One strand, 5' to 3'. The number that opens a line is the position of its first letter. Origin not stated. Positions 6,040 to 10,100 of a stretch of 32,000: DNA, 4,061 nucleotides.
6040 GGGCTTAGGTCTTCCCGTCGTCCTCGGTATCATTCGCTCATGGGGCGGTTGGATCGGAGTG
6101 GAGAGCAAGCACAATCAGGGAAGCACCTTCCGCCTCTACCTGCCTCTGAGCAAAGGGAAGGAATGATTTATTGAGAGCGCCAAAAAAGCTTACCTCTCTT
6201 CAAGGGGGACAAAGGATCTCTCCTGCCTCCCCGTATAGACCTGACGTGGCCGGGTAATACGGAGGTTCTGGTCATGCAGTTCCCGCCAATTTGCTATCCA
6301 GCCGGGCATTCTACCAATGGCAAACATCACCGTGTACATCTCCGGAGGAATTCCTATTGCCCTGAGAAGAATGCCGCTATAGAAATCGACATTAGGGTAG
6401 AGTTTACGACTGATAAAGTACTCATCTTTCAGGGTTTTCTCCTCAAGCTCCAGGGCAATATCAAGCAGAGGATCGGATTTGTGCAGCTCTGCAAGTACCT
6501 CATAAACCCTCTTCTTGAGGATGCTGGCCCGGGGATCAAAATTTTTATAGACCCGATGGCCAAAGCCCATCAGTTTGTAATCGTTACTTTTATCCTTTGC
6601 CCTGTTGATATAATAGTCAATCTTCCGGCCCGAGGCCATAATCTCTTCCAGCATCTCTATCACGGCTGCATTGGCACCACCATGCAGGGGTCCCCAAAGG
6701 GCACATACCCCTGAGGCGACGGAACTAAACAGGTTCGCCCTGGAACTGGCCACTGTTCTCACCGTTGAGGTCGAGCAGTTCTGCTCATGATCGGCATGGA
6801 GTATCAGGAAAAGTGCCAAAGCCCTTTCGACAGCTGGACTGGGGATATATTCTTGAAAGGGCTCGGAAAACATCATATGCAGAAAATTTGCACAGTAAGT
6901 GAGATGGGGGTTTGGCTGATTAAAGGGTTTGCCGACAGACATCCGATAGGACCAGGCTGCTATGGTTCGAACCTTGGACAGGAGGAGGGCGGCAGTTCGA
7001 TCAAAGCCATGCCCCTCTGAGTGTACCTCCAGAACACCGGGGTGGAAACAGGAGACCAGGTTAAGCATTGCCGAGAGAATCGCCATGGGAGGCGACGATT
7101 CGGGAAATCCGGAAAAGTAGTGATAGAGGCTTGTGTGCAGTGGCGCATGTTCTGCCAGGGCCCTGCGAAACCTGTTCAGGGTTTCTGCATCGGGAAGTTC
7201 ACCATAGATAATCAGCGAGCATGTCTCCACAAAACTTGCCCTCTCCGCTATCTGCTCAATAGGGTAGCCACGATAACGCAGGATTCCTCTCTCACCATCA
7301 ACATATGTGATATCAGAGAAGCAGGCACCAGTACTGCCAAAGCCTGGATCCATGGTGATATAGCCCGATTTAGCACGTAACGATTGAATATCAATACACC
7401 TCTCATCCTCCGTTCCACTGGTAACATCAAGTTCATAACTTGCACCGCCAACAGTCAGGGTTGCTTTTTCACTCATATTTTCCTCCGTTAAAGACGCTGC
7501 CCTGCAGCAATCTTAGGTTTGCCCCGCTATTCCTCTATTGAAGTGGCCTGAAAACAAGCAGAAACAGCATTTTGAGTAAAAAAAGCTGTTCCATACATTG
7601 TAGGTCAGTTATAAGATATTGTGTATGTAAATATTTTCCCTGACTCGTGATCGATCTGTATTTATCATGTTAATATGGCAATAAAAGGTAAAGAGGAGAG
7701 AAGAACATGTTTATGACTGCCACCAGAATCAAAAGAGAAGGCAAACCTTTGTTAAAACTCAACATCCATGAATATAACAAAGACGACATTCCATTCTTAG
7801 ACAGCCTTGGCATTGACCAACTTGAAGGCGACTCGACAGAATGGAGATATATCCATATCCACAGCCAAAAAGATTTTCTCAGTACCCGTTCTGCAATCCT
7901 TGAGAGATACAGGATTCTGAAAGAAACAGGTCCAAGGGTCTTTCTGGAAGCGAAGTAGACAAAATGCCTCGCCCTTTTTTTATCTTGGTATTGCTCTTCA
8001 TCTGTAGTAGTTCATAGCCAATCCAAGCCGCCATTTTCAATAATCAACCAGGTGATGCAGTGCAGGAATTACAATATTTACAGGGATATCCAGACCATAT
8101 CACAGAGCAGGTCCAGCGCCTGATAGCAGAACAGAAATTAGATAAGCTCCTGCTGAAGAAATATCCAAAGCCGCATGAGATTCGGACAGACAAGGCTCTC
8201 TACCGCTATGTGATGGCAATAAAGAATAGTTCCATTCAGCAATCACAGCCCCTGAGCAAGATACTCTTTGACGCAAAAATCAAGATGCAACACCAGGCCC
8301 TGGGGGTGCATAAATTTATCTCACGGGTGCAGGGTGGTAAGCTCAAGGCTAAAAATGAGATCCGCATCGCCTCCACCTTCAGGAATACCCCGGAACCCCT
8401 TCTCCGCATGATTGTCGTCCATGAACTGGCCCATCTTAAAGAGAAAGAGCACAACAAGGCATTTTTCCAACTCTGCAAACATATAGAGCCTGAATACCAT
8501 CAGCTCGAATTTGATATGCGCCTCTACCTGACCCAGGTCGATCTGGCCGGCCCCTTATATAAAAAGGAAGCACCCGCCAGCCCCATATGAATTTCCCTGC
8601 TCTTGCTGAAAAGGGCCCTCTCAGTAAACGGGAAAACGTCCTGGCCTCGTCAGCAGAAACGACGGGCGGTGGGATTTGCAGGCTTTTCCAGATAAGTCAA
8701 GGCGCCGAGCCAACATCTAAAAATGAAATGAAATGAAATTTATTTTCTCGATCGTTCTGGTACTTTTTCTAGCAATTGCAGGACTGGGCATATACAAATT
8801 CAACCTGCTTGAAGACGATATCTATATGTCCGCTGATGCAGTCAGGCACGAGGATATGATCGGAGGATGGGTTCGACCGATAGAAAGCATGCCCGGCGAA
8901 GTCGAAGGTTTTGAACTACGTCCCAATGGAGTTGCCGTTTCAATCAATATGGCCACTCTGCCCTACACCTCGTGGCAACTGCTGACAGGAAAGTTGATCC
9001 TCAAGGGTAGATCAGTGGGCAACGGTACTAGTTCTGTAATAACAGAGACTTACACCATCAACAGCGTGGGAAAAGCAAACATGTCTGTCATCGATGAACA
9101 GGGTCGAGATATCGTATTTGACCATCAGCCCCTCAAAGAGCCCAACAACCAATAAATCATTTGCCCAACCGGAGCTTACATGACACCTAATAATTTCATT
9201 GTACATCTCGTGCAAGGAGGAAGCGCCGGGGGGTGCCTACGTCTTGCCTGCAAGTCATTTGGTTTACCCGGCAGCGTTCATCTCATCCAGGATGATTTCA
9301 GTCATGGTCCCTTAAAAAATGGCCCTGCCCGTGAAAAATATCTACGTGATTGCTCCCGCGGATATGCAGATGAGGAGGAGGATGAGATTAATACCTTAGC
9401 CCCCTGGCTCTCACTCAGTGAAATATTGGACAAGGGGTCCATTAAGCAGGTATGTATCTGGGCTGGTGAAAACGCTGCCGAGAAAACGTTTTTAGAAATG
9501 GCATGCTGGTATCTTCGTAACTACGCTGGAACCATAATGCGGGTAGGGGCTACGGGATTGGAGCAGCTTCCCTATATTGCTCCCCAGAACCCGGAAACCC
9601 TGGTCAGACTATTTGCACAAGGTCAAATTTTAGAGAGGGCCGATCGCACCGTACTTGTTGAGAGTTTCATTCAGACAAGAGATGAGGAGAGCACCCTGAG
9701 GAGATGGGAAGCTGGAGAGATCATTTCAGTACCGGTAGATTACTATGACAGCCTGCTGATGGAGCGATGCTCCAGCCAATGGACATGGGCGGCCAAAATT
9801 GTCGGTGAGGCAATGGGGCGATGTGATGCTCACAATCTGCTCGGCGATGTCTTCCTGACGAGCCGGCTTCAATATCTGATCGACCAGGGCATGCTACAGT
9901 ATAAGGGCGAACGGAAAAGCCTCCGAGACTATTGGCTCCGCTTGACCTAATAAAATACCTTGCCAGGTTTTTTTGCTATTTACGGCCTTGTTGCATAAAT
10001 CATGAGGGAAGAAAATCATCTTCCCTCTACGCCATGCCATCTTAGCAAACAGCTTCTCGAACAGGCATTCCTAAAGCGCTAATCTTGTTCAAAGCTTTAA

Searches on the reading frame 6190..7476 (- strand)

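Call 15: search_protein_families(library=pfam, proteins=[window:6190-7476:-], max_evalue=0.01)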
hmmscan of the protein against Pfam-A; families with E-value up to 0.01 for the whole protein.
window:6190-7476:- (428 aa): 2 families
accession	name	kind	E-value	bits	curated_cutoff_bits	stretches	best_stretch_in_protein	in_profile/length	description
PF00285.26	Citrate_synt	-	8.3e-128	426.8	27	1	45-411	1-357/357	Citrate synthase, C-terminal domain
PF05598.16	DUF772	-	0.0032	17.9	23.1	1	73-109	29-66/74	Transposase domain (DUF772)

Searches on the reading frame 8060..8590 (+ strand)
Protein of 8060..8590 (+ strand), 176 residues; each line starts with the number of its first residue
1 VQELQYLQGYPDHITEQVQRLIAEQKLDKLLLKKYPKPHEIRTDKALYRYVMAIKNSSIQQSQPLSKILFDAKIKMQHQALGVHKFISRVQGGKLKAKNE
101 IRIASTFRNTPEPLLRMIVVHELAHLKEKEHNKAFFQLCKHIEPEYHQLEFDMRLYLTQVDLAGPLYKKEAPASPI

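Call 15: search_protein_families(library=pfam, proteins=[window:8060-8590:+], max_evalue=0.01)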
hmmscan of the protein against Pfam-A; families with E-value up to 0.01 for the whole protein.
window:8060-8590:+ (176 aa): 3 families
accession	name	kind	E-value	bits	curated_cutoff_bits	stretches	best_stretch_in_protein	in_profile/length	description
PF01863.23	YgjP-like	-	6.3e-12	46.4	26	1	93-150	144-201/207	YgjP-like, metallopeptidase domain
PF08325.16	WLM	-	6.2e-05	23.6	26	1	117-151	85-119/190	WLM domain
PF10263.15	SprT-like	-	0.0027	18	25.6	1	61-150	14-103/108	SprT-like family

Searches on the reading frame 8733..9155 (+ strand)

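Call 15: search_protein_families(library=pfam, proteins=[window:8733-9155:+], max_evalue=0.01)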
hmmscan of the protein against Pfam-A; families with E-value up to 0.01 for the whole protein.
window:8733-9155:+ (140 aa): 1 family
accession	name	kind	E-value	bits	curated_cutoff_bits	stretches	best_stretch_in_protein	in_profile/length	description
PF12702.13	Lipocalin_3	-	1.3e-29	102.6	20.2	1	39-131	2-93/94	Lipocalin-like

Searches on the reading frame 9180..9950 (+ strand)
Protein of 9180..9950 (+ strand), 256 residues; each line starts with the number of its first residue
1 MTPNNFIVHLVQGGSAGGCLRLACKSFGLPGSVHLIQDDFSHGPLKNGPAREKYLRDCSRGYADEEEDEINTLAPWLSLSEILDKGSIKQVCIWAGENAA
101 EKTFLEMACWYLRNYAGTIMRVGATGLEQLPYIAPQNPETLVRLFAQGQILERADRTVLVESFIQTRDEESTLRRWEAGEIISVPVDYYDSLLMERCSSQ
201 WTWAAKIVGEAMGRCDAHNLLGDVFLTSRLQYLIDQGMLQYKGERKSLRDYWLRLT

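Call 15: search_protein_families(library=pfam, proteins=[window:9180-9950:+], max_evalue=0.01)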
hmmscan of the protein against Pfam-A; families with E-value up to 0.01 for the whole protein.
window:9180-9950:+ (256 aa): 2 families
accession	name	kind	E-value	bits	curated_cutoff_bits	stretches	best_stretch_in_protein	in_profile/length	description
PF12395.13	DUF3658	-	2.3e-30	105.2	23.3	1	146-251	3-106/107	Protein of unknown function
PF08874.15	DUF1835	-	7.7e-20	71.7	21.1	1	8-122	1-120/122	Domain of unknown function (DUF1835)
